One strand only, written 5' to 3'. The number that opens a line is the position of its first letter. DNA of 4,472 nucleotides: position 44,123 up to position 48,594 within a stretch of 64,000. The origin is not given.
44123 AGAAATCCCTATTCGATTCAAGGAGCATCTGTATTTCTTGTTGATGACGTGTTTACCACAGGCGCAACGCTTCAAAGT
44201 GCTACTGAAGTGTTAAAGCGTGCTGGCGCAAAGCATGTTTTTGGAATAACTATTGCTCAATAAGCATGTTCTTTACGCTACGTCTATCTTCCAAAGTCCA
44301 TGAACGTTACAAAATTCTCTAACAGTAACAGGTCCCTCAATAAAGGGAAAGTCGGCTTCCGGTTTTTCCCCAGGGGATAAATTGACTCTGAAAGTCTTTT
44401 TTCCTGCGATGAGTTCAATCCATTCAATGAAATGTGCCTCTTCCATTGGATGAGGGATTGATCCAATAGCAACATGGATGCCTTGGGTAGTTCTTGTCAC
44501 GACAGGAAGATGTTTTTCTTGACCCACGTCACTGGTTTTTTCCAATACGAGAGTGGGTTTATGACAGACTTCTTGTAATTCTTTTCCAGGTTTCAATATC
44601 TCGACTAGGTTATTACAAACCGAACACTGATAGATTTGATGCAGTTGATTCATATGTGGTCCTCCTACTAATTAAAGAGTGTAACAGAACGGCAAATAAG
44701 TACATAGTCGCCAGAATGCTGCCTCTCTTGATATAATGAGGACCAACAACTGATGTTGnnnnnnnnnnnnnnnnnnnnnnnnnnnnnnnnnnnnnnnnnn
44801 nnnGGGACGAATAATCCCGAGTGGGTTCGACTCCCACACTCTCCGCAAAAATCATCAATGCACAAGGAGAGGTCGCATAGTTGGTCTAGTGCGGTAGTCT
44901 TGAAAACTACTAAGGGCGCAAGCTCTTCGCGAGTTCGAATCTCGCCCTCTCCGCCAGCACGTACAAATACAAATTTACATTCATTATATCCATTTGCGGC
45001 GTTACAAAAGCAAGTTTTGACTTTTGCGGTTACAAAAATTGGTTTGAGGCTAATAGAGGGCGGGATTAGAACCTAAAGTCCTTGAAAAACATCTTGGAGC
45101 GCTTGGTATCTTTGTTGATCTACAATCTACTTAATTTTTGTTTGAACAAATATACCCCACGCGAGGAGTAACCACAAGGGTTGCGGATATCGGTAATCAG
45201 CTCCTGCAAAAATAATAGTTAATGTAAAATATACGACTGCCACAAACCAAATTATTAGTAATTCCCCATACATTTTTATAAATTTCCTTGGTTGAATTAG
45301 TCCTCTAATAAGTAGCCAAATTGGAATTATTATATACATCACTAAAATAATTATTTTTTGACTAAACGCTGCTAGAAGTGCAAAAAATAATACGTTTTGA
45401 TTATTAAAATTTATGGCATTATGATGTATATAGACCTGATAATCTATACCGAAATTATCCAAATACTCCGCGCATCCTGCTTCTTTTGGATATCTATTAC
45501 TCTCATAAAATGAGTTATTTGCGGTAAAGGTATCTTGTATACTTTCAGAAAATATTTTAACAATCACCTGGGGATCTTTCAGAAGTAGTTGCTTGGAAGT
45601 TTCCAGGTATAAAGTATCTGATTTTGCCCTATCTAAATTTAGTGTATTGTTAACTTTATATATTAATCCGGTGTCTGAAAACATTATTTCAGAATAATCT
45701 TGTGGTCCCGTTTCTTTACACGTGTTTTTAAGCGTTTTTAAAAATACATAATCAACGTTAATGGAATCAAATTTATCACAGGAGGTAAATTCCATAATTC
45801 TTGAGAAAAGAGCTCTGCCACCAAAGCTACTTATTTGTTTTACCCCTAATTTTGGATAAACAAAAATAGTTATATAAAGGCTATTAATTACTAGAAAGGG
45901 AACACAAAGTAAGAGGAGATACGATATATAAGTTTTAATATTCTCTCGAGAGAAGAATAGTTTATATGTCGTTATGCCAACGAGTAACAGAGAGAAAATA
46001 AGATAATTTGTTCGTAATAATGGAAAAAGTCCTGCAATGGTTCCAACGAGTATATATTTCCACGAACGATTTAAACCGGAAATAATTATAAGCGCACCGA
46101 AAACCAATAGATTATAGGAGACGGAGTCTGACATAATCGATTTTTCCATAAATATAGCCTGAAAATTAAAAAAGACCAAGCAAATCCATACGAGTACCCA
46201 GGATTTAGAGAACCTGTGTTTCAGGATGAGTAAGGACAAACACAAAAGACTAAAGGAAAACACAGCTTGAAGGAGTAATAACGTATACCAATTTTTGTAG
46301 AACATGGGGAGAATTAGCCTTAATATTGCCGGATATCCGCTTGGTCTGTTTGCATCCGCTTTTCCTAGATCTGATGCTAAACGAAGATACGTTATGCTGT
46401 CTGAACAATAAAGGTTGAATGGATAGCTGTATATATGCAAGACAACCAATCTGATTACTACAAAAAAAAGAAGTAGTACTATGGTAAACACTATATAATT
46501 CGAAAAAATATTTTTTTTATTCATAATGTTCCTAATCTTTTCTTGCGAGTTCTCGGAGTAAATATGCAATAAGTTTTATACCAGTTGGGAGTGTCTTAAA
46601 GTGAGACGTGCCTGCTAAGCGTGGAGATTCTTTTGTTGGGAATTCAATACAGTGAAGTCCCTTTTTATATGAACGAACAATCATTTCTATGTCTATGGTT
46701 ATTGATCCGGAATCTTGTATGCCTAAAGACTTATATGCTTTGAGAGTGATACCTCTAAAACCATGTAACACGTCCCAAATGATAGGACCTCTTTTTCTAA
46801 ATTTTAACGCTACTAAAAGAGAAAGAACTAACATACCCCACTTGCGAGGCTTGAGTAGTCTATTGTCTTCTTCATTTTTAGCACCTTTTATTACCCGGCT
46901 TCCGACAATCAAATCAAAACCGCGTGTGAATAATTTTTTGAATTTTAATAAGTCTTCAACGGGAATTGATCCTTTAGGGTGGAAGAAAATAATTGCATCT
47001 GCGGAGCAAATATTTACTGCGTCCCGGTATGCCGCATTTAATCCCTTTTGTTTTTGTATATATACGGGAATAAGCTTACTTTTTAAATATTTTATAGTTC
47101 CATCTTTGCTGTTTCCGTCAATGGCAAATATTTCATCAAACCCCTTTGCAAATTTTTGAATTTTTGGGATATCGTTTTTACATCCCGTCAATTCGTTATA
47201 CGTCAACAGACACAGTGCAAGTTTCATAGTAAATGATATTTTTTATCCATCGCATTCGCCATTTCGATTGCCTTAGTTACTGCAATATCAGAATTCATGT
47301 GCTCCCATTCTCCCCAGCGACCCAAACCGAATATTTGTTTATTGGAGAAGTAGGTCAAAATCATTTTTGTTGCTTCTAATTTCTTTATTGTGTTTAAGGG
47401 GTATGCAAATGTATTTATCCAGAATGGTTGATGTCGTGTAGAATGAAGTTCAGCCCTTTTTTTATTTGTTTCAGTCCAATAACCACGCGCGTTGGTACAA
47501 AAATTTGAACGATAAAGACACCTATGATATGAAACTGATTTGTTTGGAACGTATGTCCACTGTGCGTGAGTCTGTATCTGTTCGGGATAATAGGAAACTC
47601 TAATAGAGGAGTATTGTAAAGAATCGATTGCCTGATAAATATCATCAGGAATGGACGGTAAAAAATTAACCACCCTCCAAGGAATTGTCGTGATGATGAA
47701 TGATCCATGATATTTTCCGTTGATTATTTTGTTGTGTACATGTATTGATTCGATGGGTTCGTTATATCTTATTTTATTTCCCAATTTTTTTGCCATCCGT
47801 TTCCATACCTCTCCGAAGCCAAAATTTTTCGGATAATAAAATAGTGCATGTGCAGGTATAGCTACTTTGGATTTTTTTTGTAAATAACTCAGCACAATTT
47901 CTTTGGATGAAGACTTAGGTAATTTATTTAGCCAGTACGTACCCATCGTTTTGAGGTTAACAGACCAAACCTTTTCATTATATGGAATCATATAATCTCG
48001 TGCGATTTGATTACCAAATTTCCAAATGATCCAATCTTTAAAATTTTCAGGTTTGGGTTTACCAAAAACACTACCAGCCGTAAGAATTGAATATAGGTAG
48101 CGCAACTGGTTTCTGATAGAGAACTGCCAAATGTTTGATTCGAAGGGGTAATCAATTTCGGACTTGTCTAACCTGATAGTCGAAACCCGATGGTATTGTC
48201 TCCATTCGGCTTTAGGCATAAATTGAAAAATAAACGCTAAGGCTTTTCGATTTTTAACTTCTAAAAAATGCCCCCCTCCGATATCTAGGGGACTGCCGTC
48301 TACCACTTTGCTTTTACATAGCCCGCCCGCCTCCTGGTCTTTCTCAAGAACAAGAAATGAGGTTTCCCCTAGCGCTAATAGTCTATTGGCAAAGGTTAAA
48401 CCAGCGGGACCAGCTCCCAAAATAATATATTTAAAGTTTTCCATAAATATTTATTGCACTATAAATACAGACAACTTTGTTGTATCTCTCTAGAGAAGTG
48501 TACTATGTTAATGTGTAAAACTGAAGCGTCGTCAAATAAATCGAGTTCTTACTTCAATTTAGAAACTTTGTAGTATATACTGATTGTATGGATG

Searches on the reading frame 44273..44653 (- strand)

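Call 43: search_protein_families(library=ncbifam, proteins=[window:44273-44653:-], max_evalue=0.001)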
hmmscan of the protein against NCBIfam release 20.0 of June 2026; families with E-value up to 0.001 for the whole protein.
window:44273-44653:- (126 aa): 3 families
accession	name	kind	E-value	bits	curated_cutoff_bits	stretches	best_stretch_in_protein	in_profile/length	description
TIGR00320.1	dfx_rbo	equivalog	2.3e-43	147.4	146.9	1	1-123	1-124/125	desulfoferrodoxin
TIGR00332.1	neela_ferrous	domain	4.5e-22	78.4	61.9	1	39-123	1-100/107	desulfoferrodoxin ferrous iron-binding domain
TIGR00319.1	desulf_FeS4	domain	1.7e-05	24.4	36.05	1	1-24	1-24/34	desulfoferrodoxin FeS4 iron-binding domain-containing protein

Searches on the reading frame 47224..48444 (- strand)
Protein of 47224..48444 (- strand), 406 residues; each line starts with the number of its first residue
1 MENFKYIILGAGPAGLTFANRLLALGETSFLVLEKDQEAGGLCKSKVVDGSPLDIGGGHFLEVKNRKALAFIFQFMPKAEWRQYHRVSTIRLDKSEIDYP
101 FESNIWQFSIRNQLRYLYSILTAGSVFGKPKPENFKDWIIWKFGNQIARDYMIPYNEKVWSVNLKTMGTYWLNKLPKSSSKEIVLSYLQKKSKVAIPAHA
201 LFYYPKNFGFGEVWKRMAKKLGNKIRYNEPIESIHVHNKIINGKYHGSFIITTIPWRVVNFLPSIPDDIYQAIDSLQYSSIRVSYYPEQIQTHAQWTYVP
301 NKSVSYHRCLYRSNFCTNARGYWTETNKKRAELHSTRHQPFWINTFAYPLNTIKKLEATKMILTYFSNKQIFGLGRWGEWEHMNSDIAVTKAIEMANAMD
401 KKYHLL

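Call 43: search_protein_families(library=ncbifam, proteins=[window:47224-48444:-], max_evalue=0.001)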
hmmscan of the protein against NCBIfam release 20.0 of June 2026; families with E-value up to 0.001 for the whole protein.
window:47224-48444:- (406 aa): 9 families
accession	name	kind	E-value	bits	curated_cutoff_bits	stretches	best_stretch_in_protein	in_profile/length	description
NF005547.0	PRK07208.1-3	equivalog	2.4e-33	115.6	380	1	5-308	6-317/465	hypothetical protein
NF005548.0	PRK07208.1-4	equivalog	1.7e-32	112.7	389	1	5-308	5-327/488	hypothetical protein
NF005546.0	PRK07208.1-2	equivalog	4e-21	75.2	418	2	4-80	5-80/527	hypothetical protein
NF005545.0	PRK07208.1-1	equivalog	3.1e-17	62.1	451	1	5-236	9-251/504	hypothetical protein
TIGR00031.1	UDP-GALP_mutase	equivalog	9.3e-15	54.5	303.75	1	4-396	2-373/378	UDP-galactopyranose mutase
NF005549.0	PRK07208.1-5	equivalog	1.2e-09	37.2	587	1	6-66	7-70/534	hypothetical protein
NF005560.0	PRK07233.1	equivalog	2.6e-07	29.9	252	1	6-53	3-49/435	hypothetical protein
TIGR03467.1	HpnE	equivalog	5.6e-05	22.6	283.05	0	7-79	2-74/430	hydroxysqualene dehydroxylase HpnE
NF008841.0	PRK11883.1-1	equivalog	0.00027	20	517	1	3-65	3-67/453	protoporphyrinogen oxidase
